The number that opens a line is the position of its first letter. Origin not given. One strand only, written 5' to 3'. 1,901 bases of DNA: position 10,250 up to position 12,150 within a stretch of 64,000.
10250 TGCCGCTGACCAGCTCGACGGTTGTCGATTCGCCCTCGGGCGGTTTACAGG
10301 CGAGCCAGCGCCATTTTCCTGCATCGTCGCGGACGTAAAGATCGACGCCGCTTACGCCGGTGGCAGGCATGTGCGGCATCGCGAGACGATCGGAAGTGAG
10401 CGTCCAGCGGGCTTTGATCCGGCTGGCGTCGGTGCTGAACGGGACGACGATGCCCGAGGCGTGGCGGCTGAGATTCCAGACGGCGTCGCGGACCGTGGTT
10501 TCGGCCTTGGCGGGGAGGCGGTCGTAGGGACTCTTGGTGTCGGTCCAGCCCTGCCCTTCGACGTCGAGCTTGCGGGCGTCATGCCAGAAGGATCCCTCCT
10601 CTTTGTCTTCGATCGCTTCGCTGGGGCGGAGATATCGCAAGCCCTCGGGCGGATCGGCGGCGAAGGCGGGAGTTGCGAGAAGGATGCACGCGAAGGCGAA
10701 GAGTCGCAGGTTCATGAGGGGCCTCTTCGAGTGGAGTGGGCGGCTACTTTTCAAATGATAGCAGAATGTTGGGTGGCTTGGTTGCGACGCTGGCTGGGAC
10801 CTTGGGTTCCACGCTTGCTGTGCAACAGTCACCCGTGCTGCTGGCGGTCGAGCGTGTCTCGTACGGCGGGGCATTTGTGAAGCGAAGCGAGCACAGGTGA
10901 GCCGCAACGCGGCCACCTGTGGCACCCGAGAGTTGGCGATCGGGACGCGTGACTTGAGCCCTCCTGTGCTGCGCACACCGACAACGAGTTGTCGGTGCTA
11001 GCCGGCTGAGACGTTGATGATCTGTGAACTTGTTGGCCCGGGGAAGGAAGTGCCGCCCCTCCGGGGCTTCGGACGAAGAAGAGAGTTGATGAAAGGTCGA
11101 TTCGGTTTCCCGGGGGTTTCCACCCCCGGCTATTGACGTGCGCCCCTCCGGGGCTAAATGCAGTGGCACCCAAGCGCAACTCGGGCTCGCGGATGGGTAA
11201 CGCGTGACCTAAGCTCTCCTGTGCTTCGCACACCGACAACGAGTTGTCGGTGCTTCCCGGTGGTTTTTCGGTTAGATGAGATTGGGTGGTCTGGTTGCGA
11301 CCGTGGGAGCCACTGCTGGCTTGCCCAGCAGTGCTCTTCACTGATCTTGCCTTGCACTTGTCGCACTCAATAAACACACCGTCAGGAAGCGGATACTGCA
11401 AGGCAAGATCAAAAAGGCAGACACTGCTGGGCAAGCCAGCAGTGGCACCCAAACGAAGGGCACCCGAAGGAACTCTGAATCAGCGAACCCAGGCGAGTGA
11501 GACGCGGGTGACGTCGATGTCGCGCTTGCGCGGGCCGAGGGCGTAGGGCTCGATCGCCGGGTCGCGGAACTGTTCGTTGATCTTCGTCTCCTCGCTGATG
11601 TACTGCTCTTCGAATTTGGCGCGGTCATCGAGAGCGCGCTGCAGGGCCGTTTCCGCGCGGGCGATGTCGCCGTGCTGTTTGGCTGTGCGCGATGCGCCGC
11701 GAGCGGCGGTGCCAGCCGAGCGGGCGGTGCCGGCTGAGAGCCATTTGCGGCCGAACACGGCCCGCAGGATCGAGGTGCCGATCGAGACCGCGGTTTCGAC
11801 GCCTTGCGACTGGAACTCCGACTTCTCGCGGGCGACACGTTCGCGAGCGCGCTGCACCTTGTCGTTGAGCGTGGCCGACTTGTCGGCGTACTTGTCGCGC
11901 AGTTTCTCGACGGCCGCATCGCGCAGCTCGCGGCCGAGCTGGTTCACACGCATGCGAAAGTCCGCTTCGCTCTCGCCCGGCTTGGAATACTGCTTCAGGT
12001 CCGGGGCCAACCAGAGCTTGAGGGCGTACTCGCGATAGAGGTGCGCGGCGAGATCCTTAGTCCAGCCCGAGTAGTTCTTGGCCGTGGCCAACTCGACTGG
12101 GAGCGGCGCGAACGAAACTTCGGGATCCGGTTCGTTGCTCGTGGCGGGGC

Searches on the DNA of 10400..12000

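Call 69: search_rna_families(source=window, start=10400, end=12000, threshold=evalue, max_evalue=0.1)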
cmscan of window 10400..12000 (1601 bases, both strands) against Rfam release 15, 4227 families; matches with E-value up to 0.1: 2.
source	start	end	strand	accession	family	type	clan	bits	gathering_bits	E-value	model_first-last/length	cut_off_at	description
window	11110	11155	+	RF01687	Acido-Lenti-1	Gene; sRNA;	-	44.5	37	2.1e-08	1-46/46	no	Acido-Lenti-1 RNA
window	11392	11458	-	RF02171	RFPL3-AS1_1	Gene; lncRNA;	-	19.6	70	0.048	1-88/88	no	RFPL3 antisense RNA 1 conserved region 1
